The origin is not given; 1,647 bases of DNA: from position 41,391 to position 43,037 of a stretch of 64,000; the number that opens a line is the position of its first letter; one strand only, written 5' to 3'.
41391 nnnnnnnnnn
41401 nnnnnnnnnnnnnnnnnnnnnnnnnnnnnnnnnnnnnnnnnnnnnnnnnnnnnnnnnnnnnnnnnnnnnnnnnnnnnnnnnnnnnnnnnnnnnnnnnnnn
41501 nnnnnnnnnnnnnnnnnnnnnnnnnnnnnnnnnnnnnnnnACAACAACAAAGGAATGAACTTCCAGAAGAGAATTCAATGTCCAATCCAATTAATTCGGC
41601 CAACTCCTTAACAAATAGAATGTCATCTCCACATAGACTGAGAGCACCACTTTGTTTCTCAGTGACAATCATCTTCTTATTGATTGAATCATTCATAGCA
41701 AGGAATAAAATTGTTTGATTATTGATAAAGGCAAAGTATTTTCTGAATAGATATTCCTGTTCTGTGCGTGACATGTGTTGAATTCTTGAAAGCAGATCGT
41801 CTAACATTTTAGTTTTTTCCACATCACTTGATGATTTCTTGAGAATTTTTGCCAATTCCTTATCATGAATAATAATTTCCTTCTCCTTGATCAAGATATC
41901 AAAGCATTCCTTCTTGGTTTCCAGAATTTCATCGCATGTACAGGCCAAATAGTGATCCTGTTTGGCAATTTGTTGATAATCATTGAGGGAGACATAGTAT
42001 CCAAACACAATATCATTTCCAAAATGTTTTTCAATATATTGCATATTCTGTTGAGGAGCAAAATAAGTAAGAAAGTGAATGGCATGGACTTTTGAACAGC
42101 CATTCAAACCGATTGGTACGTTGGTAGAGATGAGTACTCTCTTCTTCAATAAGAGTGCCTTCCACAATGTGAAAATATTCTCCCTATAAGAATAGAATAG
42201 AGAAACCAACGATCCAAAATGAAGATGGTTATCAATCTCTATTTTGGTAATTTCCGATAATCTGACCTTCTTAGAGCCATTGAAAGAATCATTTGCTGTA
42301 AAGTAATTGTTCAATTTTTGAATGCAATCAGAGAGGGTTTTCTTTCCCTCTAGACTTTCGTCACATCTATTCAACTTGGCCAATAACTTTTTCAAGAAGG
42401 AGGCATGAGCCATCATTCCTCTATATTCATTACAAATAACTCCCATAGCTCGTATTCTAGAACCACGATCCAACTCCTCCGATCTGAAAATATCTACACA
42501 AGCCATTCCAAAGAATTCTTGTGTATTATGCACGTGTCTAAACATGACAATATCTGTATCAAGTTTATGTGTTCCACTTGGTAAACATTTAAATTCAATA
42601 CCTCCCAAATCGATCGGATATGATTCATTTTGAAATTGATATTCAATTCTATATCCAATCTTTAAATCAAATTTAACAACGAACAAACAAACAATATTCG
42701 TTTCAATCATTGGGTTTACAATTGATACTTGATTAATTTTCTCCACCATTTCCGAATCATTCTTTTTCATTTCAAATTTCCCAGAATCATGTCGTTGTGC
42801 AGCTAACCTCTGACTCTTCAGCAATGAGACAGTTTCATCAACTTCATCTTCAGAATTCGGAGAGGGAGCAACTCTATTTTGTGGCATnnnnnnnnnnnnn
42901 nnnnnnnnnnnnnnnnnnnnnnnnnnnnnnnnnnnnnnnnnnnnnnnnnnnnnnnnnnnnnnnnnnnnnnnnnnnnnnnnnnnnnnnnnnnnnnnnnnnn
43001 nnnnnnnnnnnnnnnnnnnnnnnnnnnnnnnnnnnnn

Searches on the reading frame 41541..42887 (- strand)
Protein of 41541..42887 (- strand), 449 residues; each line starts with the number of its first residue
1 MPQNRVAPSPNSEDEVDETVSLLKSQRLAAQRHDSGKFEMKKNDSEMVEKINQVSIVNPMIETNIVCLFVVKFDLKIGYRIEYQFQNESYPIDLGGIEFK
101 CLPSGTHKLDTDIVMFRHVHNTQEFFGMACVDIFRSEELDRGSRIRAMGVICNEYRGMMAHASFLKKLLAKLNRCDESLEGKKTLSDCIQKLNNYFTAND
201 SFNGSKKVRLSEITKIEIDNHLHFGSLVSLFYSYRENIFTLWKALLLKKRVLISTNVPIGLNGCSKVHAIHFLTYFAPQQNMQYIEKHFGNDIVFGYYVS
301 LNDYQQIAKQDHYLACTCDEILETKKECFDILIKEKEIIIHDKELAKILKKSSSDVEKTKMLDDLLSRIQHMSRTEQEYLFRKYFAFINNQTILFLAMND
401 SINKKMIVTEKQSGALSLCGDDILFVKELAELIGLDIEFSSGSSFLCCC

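Call 7: search_protein_families(library=pfam, proteins=[window:41541-42887:-], max_evalue=0.01)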
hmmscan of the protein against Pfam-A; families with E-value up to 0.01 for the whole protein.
window:41541-42887:- (449 aa): 3 families
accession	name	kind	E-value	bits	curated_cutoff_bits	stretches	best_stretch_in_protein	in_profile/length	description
PF09804.14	DENND11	-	8.7e-42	144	27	1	68-337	1-275/283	DENN domain-containing protein 11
PF09794.14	Avl9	-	7e-14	51.7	22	2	65-254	1-193/379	Transport protein Avl9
PF08616.15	SPA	-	5.3e-06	26.9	22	1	227-333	4-102/113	Stabilization of polarity axis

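Call 10: list_cluster_members(proteins=[window:41541-42887:-, window:38032-40671:+])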
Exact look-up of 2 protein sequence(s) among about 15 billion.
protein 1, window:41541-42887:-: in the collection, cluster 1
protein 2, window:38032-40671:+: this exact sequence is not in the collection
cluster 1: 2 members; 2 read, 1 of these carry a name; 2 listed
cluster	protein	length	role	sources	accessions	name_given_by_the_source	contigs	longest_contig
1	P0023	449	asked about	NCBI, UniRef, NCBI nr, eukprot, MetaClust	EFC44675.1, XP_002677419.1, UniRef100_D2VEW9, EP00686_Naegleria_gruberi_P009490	predicted protein [Naegleria gruberi] | Predicted protein n=1 Tax=Naegleria gruberi TaxID=5762 RepID=D2VEW9_NAEGR | uncharacterized protein NAEGRDRAFT_67421 [Naegleria gruberi]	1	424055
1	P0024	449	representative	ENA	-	-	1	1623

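Call 28: find_encoding_contigs(protein=P0024, flank=10000, max_places=6)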
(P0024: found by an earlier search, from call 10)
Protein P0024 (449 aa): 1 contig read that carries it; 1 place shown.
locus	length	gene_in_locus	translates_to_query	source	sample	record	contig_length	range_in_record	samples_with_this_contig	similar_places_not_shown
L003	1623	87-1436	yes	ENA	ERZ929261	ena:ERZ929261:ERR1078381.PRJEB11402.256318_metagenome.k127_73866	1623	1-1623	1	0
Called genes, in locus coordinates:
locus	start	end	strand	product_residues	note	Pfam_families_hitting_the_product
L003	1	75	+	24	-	?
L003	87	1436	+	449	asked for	PF09794:Avl9, PF09804:DENND11, PF08616:SPA (weak)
